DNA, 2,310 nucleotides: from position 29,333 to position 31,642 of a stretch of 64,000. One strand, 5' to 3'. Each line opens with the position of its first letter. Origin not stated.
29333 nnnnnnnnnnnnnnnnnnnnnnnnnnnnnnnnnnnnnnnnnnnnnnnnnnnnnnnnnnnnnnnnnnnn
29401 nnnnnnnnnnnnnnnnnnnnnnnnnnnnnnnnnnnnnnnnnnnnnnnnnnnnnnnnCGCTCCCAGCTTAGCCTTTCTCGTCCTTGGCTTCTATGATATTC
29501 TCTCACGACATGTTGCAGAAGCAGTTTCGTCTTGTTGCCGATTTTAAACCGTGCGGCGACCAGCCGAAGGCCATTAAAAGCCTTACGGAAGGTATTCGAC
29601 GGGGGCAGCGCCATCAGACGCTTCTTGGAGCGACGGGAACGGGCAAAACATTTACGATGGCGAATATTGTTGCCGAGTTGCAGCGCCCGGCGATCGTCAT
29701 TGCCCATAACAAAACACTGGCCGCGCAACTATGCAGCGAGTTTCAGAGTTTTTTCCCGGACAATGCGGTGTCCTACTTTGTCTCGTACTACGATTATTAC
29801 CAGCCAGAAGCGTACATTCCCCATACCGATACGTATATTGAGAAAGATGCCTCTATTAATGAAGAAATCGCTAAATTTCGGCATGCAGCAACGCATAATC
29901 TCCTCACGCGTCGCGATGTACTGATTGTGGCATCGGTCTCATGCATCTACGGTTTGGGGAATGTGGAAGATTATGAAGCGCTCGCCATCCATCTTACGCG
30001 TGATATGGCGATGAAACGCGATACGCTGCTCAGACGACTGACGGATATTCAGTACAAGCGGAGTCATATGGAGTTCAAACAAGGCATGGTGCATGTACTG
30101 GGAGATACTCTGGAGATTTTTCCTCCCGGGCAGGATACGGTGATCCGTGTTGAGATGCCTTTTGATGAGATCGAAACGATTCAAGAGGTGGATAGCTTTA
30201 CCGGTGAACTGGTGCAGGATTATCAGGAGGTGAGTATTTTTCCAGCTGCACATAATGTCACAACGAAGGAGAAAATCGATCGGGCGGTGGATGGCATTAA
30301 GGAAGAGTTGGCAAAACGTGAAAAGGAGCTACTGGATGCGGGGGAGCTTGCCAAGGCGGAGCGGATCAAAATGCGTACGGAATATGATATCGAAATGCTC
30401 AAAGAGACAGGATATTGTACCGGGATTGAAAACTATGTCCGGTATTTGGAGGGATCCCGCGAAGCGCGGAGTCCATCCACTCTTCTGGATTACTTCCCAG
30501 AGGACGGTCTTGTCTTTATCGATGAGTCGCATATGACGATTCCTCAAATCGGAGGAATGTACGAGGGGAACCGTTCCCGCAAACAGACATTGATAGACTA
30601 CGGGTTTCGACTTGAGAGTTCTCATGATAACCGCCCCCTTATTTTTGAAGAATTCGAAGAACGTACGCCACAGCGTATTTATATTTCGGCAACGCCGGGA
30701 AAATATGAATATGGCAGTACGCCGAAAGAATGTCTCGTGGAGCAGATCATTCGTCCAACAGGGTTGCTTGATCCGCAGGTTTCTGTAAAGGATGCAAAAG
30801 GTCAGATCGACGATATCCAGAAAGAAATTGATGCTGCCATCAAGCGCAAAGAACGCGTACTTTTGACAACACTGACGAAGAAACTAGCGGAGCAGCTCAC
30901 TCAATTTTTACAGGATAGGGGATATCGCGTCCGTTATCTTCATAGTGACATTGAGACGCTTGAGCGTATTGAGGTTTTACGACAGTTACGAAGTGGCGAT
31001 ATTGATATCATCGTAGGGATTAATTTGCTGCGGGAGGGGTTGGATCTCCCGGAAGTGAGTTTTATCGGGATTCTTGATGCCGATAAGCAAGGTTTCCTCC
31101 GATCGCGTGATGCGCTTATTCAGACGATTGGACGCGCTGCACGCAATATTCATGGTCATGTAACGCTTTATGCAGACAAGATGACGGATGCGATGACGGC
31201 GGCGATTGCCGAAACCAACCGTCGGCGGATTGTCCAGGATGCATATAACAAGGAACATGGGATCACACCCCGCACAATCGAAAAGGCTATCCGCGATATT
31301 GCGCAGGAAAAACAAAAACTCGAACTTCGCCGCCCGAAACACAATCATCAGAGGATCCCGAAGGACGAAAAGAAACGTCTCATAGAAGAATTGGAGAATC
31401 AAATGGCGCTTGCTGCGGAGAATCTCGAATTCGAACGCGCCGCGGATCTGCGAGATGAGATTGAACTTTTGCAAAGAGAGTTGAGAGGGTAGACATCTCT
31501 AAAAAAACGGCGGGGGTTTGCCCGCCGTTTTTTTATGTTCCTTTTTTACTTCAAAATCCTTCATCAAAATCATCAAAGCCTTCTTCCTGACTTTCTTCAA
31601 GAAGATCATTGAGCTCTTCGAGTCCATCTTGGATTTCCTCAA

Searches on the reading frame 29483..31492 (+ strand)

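Call 106: search_protein_families(library=pfam, proteins=[window:29483-31492:+], max_evalue=0.00001)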
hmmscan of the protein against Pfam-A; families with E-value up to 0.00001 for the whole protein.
window:29483-31492:+ (669 aa): 6 families
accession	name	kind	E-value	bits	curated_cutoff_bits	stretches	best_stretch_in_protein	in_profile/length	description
PF17757.6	UvrB_inter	-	6.8e-25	87.4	22.9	1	169-257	1-90/91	UvrB interaction domain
PF12344.14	UvrB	-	1.2e-21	76.6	27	1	562-604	1-43/43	Ultra-violet resistance protein B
PF00271.37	Helicase_C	-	5.2e-19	69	23.5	1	443-555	4-109/110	Helicase conserved C-terminal domain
PF04851.21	ResIII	-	9.7e-14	52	22.5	1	25-102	6-84/164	Type III restriction enzyme, res subunit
PF02151.25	UVR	-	1e-08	35.1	21.5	1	631-665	1-35/36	UvrB/uvrC motif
PF00270.35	DEAD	-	5.6e-07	29.9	26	0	27-93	4-71/167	DEAD/DEAH box helicase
